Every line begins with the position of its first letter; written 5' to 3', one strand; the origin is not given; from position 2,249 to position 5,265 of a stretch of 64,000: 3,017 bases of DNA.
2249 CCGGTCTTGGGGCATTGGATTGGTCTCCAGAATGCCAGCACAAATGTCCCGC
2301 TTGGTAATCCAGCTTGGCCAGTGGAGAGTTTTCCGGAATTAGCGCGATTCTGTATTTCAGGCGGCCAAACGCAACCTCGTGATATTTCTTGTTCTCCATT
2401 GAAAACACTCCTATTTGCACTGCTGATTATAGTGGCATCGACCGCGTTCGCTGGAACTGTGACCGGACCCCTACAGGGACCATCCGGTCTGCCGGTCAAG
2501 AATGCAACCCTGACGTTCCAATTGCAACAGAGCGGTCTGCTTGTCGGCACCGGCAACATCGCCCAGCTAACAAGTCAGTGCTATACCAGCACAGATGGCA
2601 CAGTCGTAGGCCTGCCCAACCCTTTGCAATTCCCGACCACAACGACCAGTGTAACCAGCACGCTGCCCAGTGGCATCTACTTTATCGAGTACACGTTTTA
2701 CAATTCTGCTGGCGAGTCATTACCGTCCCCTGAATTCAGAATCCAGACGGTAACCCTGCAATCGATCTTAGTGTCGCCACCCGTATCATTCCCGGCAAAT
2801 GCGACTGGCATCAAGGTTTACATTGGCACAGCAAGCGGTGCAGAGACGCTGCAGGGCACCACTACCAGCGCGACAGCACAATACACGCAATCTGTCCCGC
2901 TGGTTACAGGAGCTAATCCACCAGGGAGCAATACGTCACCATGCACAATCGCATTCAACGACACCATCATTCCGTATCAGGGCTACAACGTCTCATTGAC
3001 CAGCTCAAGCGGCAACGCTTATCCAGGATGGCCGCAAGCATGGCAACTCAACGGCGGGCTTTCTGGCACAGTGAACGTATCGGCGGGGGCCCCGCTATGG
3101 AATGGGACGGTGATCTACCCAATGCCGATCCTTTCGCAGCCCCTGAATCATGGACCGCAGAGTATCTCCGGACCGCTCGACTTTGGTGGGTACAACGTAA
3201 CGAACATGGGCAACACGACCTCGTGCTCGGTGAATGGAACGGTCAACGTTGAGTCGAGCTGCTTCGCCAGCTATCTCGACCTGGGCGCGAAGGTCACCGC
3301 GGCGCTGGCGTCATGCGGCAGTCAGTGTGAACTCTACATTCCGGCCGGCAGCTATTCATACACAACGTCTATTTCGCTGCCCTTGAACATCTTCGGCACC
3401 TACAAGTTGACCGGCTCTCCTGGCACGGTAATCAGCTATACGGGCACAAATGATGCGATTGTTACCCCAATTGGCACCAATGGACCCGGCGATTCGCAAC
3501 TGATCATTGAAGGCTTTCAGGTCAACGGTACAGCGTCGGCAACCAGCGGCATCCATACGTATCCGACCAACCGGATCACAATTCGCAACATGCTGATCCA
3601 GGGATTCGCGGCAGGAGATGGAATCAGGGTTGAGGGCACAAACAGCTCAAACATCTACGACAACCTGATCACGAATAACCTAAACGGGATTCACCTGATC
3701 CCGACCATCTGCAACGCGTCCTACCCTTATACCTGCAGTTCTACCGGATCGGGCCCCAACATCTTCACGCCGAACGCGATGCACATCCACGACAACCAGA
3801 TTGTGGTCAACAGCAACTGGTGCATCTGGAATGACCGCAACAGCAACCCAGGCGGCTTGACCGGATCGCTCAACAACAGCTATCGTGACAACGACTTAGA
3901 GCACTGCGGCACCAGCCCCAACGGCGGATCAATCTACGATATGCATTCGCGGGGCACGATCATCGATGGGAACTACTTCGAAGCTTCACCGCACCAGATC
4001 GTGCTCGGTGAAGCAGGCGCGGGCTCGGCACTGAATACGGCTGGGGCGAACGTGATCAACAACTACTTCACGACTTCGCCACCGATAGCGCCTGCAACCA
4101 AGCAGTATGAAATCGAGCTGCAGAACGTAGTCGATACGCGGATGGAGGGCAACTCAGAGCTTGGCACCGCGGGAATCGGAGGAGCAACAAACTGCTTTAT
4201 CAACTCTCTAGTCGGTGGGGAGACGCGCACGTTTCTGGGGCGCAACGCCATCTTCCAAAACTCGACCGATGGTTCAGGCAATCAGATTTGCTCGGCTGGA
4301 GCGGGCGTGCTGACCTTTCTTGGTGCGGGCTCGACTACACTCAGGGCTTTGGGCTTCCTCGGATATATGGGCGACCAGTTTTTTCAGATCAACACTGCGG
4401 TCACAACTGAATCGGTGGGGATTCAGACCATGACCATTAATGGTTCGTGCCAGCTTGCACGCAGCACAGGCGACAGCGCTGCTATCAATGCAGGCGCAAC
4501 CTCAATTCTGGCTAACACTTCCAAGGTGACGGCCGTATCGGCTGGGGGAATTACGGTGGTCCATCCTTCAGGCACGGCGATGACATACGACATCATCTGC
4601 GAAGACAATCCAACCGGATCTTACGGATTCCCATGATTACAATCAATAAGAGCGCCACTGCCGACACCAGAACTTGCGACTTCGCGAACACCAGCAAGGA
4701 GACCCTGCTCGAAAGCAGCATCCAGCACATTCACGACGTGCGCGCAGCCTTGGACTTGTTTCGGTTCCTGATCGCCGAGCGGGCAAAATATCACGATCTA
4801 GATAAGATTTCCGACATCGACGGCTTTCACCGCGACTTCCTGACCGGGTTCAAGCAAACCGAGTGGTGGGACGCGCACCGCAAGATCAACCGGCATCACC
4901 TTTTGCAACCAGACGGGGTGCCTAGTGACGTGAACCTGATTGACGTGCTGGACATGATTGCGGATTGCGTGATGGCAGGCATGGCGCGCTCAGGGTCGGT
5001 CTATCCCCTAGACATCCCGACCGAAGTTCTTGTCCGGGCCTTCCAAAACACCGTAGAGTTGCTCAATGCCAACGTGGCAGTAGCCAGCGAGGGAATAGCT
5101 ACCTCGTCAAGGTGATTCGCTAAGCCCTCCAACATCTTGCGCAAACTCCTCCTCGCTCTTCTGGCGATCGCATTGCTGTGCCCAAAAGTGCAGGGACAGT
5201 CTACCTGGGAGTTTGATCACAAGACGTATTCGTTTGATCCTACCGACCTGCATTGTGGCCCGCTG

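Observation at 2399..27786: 25-kb array of signal-peptide-bearing fibre/depolymerase-like proteins inside a podovirus-like prophage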

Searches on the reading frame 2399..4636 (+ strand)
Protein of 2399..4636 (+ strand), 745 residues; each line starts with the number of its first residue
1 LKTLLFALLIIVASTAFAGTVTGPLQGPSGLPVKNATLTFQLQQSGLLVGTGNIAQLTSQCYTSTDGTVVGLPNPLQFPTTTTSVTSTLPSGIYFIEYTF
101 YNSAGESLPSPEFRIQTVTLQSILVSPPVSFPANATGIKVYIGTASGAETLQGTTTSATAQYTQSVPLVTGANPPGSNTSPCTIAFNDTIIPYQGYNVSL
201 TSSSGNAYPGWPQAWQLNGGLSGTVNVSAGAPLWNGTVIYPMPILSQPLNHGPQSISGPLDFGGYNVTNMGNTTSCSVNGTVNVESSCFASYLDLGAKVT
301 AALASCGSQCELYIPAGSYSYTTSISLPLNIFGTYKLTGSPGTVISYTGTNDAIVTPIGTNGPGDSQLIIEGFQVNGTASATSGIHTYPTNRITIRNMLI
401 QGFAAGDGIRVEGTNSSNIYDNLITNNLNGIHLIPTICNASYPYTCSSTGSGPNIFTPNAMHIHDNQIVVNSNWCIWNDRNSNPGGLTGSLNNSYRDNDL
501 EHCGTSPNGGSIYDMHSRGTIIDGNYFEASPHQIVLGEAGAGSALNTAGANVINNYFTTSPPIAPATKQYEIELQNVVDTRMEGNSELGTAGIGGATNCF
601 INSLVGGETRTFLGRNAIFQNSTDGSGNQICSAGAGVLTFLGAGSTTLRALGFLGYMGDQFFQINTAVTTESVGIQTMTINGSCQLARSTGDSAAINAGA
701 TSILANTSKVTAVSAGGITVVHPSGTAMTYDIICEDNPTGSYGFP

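Call 5: search_protein_families(library=pfam, proteins=[window:2399-4636:+], max_evalue=0.01)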
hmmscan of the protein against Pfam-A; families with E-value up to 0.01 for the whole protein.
window:2399-4636:+ (745 aa): 0 families

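Call 6: search_protein_families(library=phrogs, proteins=[window:2399-4636:+], max_evalue=0.01)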
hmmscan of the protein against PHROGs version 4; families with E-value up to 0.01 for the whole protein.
window:2399-4636:+ (745 aa): 0 families

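Call 98: search_protein_families(library=ncbifam, proteins=[window:2399-4636:+], max_evalue=0.01)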
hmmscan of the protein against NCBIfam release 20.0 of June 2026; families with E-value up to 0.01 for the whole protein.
window:2399-4636:+ (745 aa): 2 families
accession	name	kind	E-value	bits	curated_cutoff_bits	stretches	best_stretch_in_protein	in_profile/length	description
TIGR04247.1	NosD_copper_fam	subfamily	0.0037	15.9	300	0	301-427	3-118/377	nitrous oxide reductase family maturation protein NosD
TIGR03804.1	para_beta_helix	repeat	0.0047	16.6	19.45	1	408-433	1-26/44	parallel beta-helix repeat protein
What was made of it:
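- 2399..4636 (+): 745-aa signal-peptide protein (TTG start). The mature N-terminus is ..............., and the rest is probably beta-helix. 14 Cys. Weak parallel-beta-helix repeat match (call 98).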

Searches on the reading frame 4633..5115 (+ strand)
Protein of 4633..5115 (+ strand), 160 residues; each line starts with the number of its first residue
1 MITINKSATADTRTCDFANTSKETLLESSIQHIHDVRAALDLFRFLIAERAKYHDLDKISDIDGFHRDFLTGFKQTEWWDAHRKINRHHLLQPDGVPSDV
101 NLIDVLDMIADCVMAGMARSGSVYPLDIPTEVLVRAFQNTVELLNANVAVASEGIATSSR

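Call 9: search_protein_families(library=phrogs, proteins=[window:4633-5115:+], max_evalue=0.01)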
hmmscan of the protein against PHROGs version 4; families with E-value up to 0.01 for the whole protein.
window:4633-5115:+ (160 aa): 0 families

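Call 27: search_protein_families(library=pfam, proteins=[window:4633-5115:+], max_evalue=0.05)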
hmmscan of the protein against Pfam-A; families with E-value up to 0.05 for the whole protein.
window:4633-5115:+ (160 aa): 1 family
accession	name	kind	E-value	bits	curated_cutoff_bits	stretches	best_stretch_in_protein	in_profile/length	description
PF18907.5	DUF5662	-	2.5e-05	24.4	27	1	28-119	8-119/156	Family of unknown function (DUF5662)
